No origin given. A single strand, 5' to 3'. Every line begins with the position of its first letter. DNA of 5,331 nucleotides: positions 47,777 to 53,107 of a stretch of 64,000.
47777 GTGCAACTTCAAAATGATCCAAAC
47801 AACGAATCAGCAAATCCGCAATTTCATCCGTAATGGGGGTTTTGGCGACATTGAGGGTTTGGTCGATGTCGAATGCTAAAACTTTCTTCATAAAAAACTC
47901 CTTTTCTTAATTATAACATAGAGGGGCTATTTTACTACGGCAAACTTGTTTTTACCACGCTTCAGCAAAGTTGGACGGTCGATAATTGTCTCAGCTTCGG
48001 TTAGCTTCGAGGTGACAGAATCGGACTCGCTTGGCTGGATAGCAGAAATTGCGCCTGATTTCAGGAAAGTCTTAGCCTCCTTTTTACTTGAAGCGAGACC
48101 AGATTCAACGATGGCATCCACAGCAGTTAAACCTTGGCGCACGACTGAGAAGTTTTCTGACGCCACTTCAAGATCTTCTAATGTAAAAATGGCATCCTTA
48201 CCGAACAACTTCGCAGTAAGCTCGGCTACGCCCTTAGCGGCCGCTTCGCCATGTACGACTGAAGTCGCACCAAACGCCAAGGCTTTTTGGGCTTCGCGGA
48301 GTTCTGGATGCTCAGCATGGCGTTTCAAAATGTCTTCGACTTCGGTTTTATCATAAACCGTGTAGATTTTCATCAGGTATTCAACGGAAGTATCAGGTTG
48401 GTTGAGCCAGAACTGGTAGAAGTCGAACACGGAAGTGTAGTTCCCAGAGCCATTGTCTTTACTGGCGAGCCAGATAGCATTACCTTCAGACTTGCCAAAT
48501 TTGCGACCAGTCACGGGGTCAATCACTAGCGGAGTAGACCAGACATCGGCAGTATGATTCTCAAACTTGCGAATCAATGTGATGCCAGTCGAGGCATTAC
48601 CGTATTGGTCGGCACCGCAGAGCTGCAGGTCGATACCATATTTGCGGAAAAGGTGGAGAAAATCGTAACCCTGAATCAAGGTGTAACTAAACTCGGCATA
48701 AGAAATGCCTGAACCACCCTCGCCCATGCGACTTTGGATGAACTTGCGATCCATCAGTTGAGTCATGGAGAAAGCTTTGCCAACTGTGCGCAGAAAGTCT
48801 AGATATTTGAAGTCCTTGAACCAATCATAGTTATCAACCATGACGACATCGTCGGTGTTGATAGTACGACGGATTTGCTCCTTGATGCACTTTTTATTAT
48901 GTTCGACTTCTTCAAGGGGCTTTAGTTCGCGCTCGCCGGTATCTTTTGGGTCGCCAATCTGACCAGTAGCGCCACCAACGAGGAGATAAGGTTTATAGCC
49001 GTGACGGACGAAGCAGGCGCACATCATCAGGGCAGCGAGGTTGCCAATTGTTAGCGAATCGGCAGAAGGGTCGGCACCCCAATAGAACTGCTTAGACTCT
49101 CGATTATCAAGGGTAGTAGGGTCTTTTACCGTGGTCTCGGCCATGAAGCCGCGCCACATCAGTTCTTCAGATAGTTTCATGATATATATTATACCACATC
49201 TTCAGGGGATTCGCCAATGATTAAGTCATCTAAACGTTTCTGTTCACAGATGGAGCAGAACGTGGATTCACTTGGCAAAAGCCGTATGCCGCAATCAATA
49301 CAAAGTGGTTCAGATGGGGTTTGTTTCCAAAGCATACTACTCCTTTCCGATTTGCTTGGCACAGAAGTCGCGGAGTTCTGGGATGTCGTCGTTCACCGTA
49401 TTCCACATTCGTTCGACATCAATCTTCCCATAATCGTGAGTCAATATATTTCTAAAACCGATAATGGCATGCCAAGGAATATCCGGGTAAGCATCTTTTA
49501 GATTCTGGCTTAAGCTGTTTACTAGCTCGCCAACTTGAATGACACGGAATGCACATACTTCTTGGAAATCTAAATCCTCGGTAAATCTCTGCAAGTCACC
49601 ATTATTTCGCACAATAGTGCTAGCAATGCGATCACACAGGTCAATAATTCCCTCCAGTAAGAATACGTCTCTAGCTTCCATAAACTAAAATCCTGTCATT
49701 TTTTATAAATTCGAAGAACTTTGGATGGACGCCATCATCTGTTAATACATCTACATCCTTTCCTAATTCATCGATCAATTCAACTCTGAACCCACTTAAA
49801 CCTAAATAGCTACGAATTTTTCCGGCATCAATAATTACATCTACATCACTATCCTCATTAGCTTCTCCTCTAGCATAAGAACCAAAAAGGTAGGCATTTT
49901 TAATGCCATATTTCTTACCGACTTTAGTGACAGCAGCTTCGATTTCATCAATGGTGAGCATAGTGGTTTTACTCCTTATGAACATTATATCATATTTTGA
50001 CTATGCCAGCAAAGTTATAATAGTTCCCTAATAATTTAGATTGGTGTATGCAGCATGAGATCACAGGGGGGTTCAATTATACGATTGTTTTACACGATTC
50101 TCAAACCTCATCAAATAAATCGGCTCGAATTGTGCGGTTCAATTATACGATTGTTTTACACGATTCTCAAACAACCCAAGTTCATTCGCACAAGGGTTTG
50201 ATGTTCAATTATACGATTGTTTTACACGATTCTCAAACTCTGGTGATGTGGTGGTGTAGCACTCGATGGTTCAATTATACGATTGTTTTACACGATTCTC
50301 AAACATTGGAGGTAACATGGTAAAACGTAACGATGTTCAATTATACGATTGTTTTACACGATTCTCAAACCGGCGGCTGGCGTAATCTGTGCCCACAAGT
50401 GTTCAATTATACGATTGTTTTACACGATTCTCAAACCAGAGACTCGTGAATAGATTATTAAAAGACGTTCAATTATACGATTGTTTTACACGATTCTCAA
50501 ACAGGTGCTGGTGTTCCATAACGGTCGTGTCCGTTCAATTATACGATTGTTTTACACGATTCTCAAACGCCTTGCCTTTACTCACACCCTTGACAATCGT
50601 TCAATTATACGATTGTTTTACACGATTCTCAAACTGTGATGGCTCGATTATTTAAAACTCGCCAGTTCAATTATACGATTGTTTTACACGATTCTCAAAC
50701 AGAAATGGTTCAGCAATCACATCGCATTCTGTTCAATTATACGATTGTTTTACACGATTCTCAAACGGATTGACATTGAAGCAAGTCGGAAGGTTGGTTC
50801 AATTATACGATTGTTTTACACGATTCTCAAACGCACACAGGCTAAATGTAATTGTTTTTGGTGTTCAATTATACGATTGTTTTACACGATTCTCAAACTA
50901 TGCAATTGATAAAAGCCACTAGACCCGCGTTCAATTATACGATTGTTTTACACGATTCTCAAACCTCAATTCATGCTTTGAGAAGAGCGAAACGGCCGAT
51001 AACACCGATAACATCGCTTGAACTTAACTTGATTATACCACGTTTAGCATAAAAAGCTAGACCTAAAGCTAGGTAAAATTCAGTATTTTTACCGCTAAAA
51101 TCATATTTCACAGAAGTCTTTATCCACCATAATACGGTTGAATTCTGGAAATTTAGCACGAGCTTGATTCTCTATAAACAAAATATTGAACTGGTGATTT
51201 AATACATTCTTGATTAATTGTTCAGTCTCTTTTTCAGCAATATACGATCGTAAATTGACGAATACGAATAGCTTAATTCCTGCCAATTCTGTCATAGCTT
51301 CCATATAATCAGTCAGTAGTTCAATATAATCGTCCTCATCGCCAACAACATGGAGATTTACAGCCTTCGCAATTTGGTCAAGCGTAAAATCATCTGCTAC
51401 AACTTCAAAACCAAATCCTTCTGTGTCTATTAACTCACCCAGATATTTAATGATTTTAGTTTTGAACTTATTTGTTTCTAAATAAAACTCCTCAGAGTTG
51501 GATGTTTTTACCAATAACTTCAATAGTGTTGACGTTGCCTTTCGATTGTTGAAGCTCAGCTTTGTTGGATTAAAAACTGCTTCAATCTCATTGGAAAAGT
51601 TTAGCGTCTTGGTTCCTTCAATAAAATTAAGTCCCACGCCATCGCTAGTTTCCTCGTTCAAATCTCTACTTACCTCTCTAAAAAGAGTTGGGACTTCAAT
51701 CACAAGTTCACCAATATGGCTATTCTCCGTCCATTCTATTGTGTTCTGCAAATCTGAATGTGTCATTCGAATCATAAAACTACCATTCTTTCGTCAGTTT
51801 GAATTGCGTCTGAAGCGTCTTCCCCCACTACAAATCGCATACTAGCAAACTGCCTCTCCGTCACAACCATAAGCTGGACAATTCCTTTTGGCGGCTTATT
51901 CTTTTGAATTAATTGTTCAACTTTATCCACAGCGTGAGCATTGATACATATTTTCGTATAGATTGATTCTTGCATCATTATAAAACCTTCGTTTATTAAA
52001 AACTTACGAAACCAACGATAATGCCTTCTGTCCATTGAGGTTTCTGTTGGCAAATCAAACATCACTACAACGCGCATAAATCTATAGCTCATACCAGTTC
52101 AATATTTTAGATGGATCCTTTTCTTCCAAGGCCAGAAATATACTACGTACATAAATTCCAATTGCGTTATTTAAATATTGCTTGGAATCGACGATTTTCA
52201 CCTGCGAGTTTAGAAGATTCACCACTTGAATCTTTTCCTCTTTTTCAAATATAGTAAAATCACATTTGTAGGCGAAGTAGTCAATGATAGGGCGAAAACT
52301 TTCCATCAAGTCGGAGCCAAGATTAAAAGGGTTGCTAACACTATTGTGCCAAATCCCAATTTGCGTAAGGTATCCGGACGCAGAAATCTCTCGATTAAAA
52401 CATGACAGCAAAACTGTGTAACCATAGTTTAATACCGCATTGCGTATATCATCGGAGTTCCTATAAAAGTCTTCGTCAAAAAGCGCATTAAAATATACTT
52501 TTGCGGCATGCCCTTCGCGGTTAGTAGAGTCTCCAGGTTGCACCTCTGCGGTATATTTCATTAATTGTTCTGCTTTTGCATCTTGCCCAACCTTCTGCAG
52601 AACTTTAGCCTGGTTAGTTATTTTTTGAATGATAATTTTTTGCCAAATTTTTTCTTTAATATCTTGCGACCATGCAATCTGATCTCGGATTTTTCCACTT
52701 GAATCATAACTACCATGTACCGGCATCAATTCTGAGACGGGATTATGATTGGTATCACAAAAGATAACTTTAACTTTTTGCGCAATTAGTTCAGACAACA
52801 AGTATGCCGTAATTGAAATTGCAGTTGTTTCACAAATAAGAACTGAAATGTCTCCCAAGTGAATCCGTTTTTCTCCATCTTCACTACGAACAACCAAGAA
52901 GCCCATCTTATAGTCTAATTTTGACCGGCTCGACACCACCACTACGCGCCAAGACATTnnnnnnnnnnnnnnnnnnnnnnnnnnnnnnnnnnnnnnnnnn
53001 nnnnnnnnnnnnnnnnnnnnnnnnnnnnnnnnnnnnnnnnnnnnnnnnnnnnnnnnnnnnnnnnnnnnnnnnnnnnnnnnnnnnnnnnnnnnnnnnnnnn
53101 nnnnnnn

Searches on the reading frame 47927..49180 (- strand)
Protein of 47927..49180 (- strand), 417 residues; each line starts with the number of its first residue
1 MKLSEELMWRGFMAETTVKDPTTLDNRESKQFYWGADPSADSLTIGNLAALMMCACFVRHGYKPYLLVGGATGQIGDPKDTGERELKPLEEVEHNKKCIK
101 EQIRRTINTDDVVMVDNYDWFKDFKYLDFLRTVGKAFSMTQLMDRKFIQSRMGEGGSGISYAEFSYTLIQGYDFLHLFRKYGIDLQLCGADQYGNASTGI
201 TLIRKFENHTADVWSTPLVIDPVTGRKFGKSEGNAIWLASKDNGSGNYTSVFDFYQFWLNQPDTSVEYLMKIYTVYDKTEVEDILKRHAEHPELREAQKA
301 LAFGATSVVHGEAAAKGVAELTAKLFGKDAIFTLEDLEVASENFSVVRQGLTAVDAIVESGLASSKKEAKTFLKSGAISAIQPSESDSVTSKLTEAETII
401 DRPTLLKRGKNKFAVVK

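Call 22: search_protein_families(library=pfam, proteins=[window:47927-49180:-], max_evalue=0.001)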
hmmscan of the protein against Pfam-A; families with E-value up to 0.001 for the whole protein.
window:47927-49180:- (417 aa): 2 families
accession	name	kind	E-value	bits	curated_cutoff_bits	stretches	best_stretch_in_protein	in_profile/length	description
PF00579.31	tRNA-synt_1b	-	3.2e-61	207.7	21.1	1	29-326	5-291/292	tRNA synthetases class I (W and Y)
PF22421.1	SYY_C-terminal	-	6.8e-10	39.2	27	1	345-416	13-83/83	Tyrosine--tRNA ligase SYY-like C-terminal domain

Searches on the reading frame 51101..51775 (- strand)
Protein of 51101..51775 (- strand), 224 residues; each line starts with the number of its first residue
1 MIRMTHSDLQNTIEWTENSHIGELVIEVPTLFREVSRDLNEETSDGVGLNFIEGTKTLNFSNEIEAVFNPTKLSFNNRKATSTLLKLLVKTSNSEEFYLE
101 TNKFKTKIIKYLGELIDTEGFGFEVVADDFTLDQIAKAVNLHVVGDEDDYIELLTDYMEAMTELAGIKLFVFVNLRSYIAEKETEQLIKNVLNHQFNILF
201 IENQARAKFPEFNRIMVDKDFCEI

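Call 22: search_protein_families(library=pfam, proteins=[window:51101-51775:-], max_evalue=0.001)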
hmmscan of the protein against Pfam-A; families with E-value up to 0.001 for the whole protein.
window:51101-51775:- (224 aa): 1 family
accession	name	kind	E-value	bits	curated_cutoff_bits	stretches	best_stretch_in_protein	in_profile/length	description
PF09711.16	Cas_Csn2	-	6.3e-17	62.3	23.7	1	55-221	15-181/181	CRISPR-associated protein (Cas_Csn2)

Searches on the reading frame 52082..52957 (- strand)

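Call 22: search_protein_families(library=pfam, proteins=[window:52082-52957:-], max_evalue=0.001)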
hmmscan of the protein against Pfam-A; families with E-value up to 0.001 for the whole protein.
window:52082-52957:- (291 aa): 1 family
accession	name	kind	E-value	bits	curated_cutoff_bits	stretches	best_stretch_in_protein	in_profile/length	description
PF01867.21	Cas_Cas1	-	3.2e-27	95.8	22.3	1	6-230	2-247/283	CRISPR associated protein Cas1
